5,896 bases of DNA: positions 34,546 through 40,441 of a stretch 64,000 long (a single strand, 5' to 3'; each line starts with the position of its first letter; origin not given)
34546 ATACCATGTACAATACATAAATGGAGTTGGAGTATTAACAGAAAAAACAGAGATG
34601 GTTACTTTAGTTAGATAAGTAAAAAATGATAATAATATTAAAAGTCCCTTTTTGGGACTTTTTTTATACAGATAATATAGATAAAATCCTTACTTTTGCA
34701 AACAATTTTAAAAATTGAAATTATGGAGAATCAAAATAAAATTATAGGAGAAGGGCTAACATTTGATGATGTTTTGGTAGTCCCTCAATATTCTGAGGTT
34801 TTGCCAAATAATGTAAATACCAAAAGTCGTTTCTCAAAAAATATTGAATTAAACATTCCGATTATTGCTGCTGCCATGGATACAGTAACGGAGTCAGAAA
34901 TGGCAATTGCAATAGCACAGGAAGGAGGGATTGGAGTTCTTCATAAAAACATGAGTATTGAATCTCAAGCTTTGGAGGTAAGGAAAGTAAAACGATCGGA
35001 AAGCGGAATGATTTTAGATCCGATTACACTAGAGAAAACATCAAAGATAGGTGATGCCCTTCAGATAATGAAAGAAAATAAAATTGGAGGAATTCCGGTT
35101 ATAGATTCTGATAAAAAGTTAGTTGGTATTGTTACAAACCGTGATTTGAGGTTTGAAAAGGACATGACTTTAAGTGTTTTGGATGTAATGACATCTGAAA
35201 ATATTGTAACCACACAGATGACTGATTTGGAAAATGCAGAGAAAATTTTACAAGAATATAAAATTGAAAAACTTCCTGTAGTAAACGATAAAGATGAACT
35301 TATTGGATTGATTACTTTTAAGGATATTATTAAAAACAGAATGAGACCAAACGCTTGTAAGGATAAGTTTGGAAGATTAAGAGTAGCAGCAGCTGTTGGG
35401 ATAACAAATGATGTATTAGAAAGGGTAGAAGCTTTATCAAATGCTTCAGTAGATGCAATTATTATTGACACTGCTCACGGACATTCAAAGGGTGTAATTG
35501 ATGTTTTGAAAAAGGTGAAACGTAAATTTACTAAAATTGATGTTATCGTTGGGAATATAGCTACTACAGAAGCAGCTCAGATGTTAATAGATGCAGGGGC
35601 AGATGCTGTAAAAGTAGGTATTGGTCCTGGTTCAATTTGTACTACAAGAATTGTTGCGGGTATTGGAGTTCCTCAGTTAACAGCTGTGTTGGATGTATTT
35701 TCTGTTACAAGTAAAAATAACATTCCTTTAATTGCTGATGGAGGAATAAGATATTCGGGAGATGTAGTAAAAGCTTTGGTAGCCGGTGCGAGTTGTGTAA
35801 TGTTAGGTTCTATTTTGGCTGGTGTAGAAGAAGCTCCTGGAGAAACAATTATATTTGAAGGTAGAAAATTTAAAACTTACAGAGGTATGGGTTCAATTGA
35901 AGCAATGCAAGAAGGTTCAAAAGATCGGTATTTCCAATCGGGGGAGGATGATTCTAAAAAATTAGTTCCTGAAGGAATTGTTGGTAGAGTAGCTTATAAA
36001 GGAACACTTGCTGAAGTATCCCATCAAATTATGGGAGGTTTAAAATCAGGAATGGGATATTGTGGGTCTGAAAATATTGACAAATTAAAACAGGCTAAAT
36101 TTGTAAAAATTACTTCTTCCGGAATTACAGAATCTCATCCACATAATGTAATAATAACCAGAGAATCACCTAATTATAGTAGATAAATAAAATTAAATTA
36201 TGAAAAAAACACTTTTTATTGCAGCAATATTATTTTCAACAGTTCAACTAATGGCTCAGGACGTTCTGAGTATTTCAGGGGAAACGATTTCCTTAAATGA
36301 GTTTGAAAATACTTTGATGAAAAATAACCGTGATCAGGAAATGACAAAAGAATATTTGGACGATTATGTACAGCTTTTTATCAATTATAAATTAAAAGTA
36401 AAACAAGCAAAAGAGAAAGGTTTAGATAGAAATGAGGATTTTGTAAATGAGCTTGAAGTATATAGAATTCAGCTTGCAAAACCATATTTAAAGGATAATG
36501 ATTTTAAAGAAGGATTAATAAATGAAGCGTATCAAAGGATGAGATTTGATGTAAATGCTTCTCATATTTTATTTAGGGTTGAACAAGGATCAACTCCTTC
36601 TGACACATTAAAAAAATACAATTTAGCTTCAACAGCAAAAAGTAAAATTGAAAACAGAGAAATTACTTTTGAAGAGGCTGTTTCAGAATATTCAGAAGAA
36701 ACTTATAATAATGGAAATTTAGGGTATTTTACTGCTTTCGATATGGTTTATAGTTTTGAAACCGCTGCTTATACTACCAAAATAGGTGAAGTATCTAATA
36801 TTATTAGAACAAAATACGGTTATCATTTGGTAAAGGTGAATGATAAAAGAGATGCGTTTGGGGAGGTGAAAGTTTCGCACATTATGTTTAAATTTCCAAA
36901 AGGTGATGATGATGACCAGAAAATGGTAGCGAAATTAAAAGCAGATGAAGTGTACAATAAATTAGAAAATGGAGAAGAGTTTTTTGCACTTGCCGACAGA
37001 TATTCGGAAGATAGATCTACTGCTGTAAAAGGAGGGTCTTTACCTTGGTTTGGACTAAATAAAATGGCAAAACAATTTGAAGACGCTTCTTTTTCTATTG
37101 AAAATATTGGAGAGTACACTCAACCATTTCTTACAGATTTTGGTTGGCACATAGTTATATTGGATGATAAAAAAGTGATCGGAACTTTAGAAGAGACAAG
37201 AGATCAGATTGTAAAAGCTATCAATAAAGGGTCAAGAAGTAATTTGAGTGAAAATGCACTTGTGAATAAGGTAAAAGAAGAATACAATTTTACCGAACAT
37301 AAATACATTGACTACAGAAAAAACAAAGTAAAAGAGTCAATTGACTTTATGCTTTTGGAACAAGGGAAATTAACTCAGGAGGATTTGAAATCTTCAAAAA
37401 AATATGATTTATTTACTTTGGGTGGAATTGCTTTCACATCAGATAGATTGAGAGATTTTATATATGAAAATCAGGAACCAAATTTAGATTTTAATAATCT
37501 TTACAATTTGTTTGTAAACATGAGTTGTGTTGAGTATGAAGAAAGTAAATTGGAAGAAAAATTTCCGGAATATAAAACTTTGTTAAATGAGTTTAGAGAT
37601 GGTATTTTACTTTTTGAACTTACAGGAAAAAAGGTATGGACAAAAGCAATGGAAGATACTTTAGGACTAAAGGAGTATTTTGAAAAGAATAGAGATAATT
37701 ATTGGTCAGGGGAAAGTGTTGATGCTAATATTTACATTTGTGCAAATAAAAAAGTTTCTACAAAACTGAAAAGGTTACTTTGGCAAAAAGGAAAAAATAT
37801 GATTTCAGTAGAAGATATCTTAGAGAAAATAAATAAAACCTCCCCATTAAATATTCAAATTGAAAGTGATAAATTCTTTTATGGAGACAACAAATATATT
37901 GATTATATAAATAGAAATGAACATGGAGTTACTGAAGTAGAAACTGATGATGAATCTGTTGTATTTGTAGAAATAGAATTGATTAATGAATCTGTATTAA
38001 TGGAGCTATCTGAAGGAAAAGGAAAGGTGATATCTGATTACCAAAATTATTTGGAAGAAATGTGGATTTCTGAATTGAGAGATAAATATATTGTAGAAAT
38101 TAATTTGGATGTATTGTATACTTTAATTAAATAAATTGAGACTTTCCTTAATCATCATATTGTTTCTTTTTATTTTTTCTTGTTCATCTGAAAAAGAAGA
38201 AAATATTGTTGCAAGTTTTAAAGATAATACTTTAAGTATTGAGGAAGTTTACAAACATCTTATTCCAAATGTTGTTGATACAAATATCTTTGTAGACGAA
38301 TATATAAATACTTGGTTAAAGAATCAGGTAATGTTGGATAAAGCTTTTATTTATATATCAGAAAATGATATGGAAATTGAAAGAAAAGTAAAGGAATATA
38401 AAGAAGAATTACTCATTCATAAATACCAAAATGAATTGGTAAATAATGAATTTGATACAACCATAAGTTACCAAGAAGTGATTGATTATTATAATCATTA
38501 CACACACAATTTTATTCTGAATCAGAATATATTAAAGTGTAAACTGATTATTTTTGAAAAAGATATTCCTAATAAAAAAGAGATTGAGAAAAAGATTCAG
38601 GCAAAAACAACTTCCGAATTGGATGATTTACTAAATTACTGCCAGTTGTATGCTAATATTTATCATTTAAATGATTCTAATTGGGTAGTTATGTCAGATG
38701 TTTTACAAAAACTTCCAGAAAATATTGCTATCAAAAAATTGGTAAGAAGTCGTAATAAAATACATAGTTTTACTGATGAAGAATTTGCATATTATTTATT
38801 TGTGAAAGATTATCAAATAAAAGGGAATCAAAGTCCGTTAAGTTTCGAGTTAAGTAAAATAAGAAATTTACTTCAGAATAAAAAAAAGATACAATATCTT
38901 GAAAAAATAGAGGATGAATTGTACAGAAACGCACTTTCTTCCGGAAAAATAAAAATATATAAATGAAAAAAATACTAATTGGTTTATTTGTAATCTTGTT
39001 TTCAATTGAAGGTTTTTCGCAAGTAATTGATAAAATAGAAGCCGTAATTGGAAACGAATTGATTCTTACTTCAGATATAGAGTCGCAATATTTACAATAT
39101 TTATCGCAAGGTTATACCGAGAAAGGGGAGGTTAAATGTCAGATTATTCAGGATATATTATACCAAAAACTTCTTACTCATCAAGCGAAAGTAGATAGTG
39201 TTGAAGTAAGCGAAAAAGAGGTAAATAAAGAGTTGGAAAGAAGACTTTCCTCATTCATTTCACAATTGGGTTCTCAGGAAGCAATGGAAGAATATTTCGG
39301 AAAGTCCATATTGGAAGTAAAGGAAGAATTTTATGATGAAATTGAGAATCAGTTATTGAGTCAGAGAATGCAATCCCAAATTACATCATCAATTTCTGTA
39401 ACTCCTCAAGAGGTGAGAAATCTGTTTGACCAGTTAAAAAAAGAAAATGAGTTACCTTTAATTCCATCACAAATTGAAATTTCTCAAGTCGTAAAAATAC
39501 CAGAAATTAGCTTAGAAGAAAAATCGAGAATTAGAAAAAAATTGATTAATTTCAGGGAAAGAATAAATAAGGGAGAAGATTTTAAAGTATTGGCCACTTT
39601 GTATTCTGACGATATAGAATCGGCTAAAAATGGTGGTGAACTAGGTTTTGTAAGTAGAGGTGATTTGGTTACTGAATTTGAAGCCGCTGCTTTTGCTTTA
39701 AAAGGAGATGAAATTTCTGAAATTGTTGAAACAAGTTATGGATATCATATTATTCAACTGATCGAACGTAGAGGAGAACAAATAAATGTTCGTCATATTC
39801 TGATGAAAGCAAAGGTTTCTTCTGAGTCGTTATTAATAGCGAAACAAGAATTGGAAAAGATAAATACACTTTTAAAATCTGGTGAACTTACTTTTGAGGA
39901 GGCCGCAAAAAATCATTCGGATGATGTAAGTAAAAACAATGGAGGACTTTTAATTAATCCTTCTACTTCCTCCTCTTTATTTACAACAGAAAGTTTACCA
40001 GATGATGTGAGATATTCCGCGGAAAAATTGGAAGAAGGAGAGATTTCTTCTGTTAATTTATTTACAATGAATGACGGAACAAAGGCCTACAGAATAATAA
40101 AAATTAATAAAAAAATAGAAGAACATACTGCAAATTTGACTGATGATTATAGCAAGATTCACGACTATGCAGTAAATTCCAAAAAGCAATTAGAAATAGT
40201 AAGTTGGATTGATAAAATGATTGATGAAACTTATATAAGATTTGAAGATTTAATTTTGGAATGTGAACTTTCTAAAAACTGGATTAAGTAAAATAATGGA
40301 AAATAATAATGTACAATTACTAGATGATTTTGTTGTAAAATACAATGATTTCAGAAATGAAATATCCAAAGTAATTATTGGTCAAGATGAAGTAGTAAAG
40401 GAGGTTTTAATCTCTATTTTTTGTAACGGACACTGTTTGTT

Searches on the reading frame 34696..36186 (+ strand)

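Call 19: search_protein_families(library=pfam, proteins=[window:34696-36186:+], max_evalue=0.001)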
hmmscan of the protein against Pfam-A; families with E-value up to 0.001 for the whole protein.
window:34696-36186:+ (496 aa): 7 families
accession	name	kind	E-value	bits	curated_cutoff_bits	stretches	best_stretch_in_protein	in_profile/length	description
PF00478.31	IMPDH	-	6.7e-161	535.5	25.6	1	20-483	1-345/345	IMP dehydrogenase / GMP reductase domain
PF00571.33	CBS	-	2.2e-24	85.9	24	2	105-152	5-52/57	CBS domain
PF03060.21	NMO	-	3.6e-13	50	28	1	221-382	83-233/331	Nitronate monooxygenase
PF01070.24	FMN_dh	-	2.6e-09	37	24.9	1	271-372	210-303/350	FMN-dependent dehydrogenase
PF01180.27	DHO_dh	-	9.1e-05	22.2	27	1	333-374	231-272/291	Dihydroorotate dehydrogenase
PF00977.27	His_biosynth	-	0.00013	22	23.6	0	336-442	67-165/228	Histidine biosynthesis protein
PF01645.23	Glu_synthase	-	0.00018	21.2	20.4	1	267-372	194-305/369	Conserved region in glutamate synthase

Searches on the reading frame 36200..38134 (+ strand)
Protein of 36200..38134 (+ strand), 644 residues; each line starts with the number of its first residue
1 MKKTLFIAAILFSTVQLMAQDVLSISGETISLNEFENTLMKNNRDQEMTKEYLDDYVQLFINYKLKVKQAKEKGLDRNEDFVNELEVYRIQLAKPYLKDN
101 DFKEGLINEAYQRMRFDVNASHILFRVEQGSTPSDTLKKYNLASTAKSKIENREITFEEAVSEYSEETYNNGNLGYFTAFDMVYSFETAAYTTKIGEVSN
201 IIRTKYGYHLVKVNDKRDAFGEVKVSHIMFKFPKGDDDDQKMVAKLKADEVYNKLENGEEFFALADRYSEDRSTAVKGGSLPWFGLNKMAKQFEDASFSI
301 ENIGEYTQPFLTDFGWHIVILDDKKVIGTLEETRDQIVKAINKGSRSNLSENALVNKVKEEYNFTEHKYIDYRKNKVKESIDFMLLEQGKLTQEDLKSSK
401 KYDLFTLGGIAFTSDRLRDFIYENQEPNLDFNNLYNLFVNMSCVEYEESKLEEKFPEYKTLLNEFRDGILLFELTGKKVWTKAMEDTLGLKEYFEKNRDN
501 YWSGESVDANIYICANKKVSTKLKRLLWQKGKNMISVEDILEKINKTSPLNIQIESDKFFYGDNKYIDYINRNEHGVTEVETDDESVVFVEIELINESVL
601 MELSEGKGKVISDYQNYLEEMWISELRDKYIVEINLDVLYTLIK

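Call 19: search_protein_families(library=pfam, proteins=[window:36200-38134:+], max_evalue=0.001)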
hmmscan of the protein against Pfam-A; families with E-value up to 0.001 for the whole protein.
window:36200-38134:+ (644 aa): 3 families
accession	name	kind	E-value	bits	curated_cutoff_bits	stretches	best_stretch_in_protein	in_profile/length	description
PF13616.12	Rotamase_3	-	1.7e-45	154.7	22.5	2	216-325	9-116/116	PPIC-type PPIASE domain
PF00639.27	Rotamase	-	1.6e-43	148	21.7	2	227-322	1-96/97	PPIC-type PPIASE domain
PF13145.12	Rotamase_2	-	9.9e-15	55.9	27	2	154-218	45-110/121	PPIC-type PPIASE domain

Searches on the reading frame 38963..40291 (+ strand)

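Call 19: search_protein_families(library=pfam, proteins=[window:38963-40291:+], max_evalue=0.001)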
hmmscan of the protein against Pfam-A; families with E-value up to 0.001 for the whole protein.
window:38963-40291:+ (442 aa): 4 families
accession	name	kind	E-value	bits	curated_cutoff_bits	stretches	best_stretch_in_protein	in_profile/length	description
PF00639.27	Rotamase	-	4e-34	117.9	21.7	2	178-267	5-96/97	PPIC-type PPIASE domain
PF13616.12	Rotamase_3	-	7.6e-31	107.5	22.5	2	183-269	29-115/116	PPIC-type PPIASE domain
PF13145.12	Rotamase_2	-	3e-12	47.9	27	1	198-273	40-112/121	PPIC-type PPIASE domain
PF13624.11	SurA_N_3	-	9.1e-05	22.8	27.2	1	3-137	15-162/162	SurA-like N-terminal domain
